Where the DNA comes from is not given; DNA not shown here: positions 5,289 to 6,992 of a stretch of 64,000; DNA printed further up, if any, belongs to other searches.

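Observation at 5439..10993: Four-gene operon M29 peptidase / STAND-type ATPase / Walker-degenerate ATPase / ComEC-type MBL hydrolase: candidate undescribed defence system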

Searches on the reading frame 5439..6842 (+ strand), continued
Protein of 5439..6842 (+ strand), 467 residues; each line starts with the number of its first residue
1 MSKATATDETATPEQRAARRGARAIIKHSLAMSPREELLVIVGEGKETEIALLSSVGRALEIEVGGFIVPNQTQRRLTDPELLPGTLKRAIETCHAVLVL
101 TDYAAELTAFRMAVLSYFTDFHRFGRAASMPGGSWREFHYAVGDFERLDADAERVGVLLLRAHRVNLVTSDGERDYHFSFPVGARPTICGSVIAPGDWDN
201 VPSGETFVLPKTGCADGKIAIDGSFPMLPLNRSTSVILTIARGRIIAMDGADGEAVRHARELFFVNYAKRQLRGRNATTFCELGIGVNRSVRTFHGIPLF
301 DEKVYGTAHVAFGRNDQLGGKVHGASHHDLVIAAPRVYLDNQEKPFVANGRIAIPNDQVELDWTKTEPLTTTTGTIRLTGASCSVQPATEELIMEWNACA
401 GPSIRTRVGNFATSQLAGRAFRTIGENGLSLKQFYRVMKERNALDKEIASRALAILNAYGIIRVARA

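Call 76: search_protein_families(library=pfam, proteins=[L027:6119-8446:+, L033:3814-7287:+, L034:12921-15395:+, L036:3963-6797:+, L047:12847-15276:+, L049:6271-10248:+, L050:3246-5306:+, L065:8061-12584:+, L069:2651-4126:+], max_evalue=0.001)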
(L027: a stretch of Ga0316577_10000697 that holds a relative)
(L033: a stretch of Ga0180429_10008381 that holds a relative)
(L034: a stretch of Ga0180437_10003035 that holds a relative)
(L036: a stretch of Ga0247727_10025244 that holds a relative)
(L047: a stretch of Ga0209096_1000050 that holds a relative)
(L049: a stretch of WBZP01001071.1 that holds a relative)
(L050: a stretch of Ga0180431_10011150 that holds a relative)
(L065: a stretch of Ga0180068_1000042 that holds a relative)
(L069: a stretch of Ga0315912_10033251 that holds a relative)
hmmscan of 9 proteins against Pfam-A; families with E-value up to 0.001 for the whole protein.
L027:6119-8446:+ (775 aa): 2 families
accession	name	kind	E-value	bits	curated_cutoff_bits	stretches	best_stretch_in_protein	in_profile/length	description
PF07228.17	SpoIIE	-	3.3e-48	164.6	25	1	581-773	1-191/192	Stage II sporulation protein E (SpoIIE)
PF14516.12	AAA_35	-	1.5e-08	34.3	27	1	28-273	27-274/331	AAA-like domain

L033:3814-7287:+ (1157 aa): 3 families
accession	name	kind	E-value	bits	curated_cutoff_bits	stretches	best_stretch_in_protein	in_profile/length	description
PF13185.12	GAF_2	-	1.7e-21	77.3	28.6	1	733-874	2-136/136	GAF domain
PF01590.32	GAF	-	5.9e-16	59.6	22.4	1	735-867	2-127/133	GAF domain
PF13492.12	GAF_3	-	1.6e-07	32.2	27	1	735-871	2-125/129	GAF domain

L034:12921-15395:+ (824 aa): 1 family
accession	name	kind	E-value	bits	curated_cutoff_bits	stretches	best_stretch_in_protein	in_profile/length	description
PF07228.17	SpoIIE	-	2e-48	165.3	25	1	628-818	2-189/192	Stage II sporulation protein E (SpoIIE)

L036:3963-6797:+ (944 aa): 4 families
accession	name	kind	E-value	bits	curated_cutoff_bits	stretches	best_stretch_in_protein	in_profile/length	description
PF13185.12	GAF_2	-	6.1e-20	72.2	28.6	1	557-698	2-135/136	GAF domain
PF02518.31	HATPase_c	-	4.1e-19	69.5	26.4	1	824-933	2-109/111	Histidine kinase-, DNA gyrase B-, and HSP90-like ATPase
PF01590.32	GAF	-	2.6e-14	54.3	22.4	1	560-696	3-131/133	GAF domain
PF13492.12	GAF_3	-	2e-06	28.7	27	1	558-699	1-128/129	GAF domain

L047:12847-15276:+ (809 aa): 4 families
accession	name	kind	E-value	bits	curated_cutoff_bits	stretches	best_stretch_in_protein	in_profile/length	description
PF07228.17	SpoIIE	-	7.1e-50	170.1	25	1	593-784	2-191/192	Stage II sporulation protein E (SpoIIE)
PF13191.12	AAA_16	-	1.3e-07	32.7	32.6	1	23-156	7-155/167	AAA ATPase domain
PF01637.24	ATPase_2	-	3.9e-05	24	33.2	1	26-240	6-220/225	ATPase domain predominantly from Archaea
PF13401.12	AAA_22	-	0.00024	21.8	27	1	41-167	8-116/130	AAA domain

L049:6271-10248:+ (1325 aa): 4 families
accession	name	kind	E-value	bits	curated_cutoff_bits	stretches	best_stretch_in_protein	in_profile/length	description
PF02518.31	HATPase_c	-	2e-19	70.5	26.4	1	1217-1322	4-109/111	Histidine kinase-, DNA gyrase B-, and HSP90-like ATPase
PF13185.12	GAF_2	-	2.3e-17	63.9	28.6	1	948-1081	3-131/136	GAF domain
PF01590.32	GAF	-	2.1e-09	38.4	22.4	1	950-1084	3-132/133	GAF domain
PF13492.12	GAF_3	-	1.1e-08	36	27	0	950-1081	3-123/129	GAF domain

L050:3246-5306:+ (686 aa): 1 family
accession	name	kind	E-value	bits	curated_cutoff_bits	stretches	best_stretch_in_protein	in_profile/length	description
PF00149.33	Metallophos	-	1e-09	39.5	21.5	1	360-610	3-191/191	Calcineurin-like phosphoesterase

L065:8061-12584:+ (1507 aa): 8 families
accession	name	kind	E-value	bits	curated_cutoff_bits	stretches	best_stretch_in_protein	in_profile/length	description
PF01590.32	GAF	-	3.1e-50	170.6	22.4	4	1112-1260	2-133/133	GAF domain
PF13185.12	GAF_2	-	2.8e-48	164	28.6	3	942-1081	3-136/136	GAF domain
PF13492.12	GAF_3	-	2.2e-25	90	27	2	768-909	1-129/129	GAF domain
PF02518.31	HATPase_c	-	2.7e-15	57.2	26.4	1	1390-1496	2-109/111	Histidine kinase-, DNA gyrase B-, and HSP90-like ATPase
PF14516.12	AAA_35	-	3.8e-08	32.9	27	1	37-246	37-247/331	AAA-like domain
PF13191.12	AAA_16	-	0.00021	22.3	32.6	1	32-138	25-145/167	AAA ATPase domain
PF11849.14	DUF3369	-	0.00073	20.3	27.2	0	760-916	28-168/168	Domain of unknown function (DUF3369)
PF13401.12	AAA_22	-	0.0008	20.2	27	0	34-170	8-123/130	AAA domain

L069:2651-4126:+ (491 aa): 0 families

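Call 81: search_protein_families(library=pfam, alignment_id=A6, max_evalue=0.00001)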
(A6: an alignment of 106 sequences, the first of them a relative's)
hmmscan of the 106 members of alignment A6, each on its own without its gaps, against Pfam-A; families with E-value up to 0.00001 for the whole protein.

A. member 1, L012:5384-5863:+ (160 aa): 1 family
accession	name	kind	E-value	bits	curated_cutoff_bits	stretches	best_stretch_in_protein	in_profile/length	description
PF11149.13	DUF2924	-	2.5e-39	135.1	31.2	1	20-153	2-134/135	Protein of unknown function (DUF2924)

B. families by the number of members that match (of 106 scanned): 140 families (the first 25 are shown)
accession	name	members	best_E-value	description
PF13424.12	TPR_12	3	3.3e-56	Tetratricopeptide repeat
PF13374.12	TPR_10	3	4.8e-36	Tetratricopeptide repeat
PF12770.12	CHAT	3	2.6e-20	CHAT domain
PF17874.7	TPR_MalT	3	9.4e-17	MalT-like TPR region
PF00486.34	Trans_reg_C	3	7.1e-16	Transcriptional regulatory protein, C terminal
PF13191.12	AAA_16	3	1.2e-13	AAA ATPase domain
PF07719.23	TPR_2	3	6.1e-13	Tetratricopeptide repeat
PF00515.34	TPR_1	3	3.3e-12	Tetratricopeptide repeat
PF14559.12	TPR_19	3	5e-11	Tetratricopeptide repeat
PF02645.21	DegV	2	6.1e-84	Uncharacterised protein, DegV family COG1307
PF07479.19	NAD_Gly3P_dh_C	2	6.6e-53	NAD-dependent glycerol-3-phosphate dehydrogenase C-terminus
PF07638.17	Sigma70_ECF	2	1.4e-49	ECF sigma factor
PF00069.31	Pkinase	2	1.5e-45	Protein kinase domain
PF01210.29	NAD_Gly3P_dh_N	2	1.7e-41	NAD-dependent glycerol-3-phosphate dehydrogenase N-terminus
PF07714.23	PK_Tyr_Ser-Thr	2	5.3e-33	Protein tyrosine and serine/threonine kinase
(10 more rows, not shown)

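Call 82: search_protein_families(library=padloc, alignment_id=A6, max_evalue=1e-10)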
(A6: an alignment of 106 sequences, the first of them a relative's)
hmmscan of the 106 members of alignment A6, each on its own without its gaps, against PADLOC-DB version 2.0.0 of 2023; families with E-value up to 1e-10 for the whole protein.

A. member 1, L012:5384-5863:+ (160 aa): 0 families

B. families by the number of members that match (of 106 scanned): 100 families (the first 25 are shown)
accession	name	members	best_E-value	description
PDLC04042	PD-T4-6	2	8.9e-69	-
PDLC04138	mad6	2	4e-66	mads_6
PDLC04061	PD-T4-6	2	3e-63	-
PDLC04053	PD-T4-6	2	1.2e-62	-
PDLC04043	PD-T4-6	2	8.3e-58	-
PDLC04060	PD-T4-6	2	6.8e-56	-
PDLC04054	PD-T4-6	2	5.7e-55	-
PDLC04041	PD-T4-6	2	7.7e-55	-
PDLC04047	PD-T4-6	2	2.5e-54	-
PDLC04052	PD-T4-6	2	2e-53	-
PDLC04040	PD-T4-6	2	1.3e-50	-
PDLC04039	PD-T4-6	2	1.6e-50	-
PDLC04057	PD-T4-6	2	3.7e-50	-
PDLC04048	PD-T4-6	2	4.8e-45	-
PDLC01088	C3a189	2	8.7e-39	kinase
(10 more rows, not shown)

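Call 84: search_dna_similar(query=window:5439-6842:+, collection=plasmids, mode=protein, max_evalue=1e-10, max_rows=15)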
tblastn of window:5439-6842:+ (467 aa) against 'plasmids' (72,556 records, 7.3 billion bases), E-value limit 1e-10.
Records with a match: 2; places in all: 2; records where one place covers at least 80% of the query: 0.
Best place of each record, by identity: <60% 2.
By first word of the organism name: Niallia 1; Salinigranum 1.
By predicted mobility (MOB-suite, as given by PLSDB): non-mobilizable 2.
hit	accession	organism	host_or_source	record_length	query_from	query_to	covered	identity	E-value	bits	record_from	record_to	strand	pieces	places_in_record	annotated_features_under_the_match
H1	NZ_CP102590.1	Niallia taxi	-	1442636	129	352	48%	32.0%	3e-21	104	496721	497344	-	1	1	none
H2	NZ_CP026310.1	Salinigranum rubrum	cell culture,marine solar saltern brine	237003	126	342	46%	32.6%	1e-13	81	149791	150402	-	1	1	aminopeptidase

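Call 85: search_dna_similar(query=window:5439-6842:+, collection=phages, mode=protein, max_evalue=1e-10, max_rows=10)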
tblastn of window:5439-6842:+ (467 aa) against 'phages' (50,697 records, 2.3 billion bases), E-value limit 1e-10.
No match.

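Call 90: search_protein_families(library=ncbifam, proteins=[L012:9821-10870:+, L012:10874-12514:+, L012:12468-15131:+, L017:9551-11179:+, L017:11208-12818:+, L017:12731-14881:+, L047:9974-11332:+, L047:11348-12850:+, L047:12847-15276:+, L057:17387-19066:+], max_evalue=0.001)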
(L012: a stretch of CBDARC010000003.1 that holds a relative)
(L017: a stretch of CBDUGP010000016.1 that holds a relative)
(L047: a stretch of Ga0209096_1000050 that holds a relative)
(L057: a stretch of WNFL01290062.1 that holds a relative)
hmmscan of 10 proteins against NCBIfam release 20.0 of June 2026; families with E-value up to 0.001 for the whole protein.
L012:9821-10870:+ (349 aa): 0 families

L012:10874-12514:+ (546 aa): 0 families

L012:12468-15131:+ (887 aa): 1 family
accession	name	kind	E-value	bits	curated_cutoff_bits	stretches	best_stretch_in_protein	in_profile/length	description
NF045509.1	CellDiv_HetF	equivalog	1.5e-05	23.5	1200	1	696-846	190-340/836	cell division protein HetF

L017:9551-11179:+ (542 aa): 0 families

L017:11208-12818:+ (536 aa): 1 family
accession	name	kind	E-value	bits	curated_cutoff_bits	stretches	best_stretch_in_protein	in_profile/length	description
TIGR02928.1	TIGR02928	subfamily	2.8e-05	23.2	181.3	1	186-290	40-148/366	orc1/cdc6 family replication initiation protein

L017:12731-14881:+ (716 aa): 3 families
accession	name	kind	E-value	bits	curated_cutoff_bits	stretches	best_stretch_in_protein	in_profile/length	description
NF053862.1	DS9_1_antiphage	equivalog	6.8e-42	143.9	420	1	384-663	186-473/486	anti-phage phosphoesterase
NF053861.1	DS8_antiphage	equivalog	3e-05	22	790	1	436-493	32-91/994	anti-phage protein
TIGR00619.1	sbcd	subfamily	5.1e-05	23.2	77.65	1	394-487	3-87/252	exonuclease subunit SbcD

L047:9974-11332:+ (452 aa): 0 families

L047:11348-12850:+ (500 aa): 1 family
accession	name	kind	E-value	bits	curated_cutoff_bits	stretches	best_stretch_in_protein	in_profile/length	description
TIGR02928.1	TIGR02928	subfamily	7.4e-08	31.6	181.3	1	173-286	45-161/366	orc1/cdc6 family replication initiation protein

L047:12847-15276:+ (809 aa): 2 families
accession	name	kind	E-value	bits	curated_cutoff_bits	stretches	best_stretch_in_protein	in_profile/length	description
NF045505.1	RR_RssB_Pseudo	equivalog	3e-15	56.2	700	1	532-785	138-392/394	two-component system response regulator RssB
NF038263.1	prot_phos_SiaA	equivalog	2.5e-14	52.8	700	1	532-782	397-655/658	biofilm regulation protein phosphatase SiaA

L057:17387-19066:+ (559 aa): 10 families
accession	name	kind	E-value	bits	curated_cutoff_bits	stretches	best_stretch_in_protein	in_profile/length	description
NF053512.1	nitric_RR_NosR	exception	3.3e-09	36.3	400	1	7-88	1-79/422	response regulator c-di-GMP phosphodiesterase, NosR family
NF011695.0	PRK15115.1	equivalog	2.9e-07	29.6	763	1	6-88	8-87/445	two-component system response regulator GlrR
NF045717.1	DVU0259_DivK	exception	1e-05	25.6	160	1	4-113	2-110/117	DVU0259 family response regulator domain-containing protein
NF047793.1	ResRegPgtA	equivalog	2.6e-05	23.3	650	1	5-58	6-59/414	two-component system response regulator PgtA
NF008469.0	PRK11361.1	equivalog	2.7e-05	23.1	714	1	1-98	1-95/461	acetoacetate metabolism transcriptional regulator AtoC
NF041832.1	near_NosP_CTERM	subfamily_domain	4.9e-05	22.6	400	1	5-97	252-345/370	NahK/ErcS family hybrid sensor histidine kinase/response regulator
NF002475.0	PRK01723.1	equivalog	5.9e-05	22.2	142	1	393-420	163-190/241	3-deoxy-D-manno-octulosonic acid kinase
NF007689.0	PRK10365.1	equivalog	8.6e-05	21.5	760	1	6-98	7-96/441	sigma-54-dependent response regulator transcription factor ZraR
NF007005.1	PRK09468.1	equivalog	0.00023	20.7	331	1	5-128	4-118/237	osmolarity response regulator transcription factor OmpR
NF033791.1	ActR_PrrA_rreg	equivalog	0.00031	20.8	250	1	5-89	2-83/173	ActR/PrrA/RegA family redox response regulator transcription factor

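Call 118: find_related_loci(query=A4, collection=viral_contigs, flank=8000)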
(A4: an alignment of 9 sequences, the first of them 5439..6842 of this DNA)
Query A4 (467 aa) in viral_contigs; peptide patterns used: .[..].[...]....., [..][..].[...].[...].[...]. (x = any residue, [..] = any of these).
32 stretches matched a pattern, but none encodes a relative of the query by tblastn (E <= 1e-3).
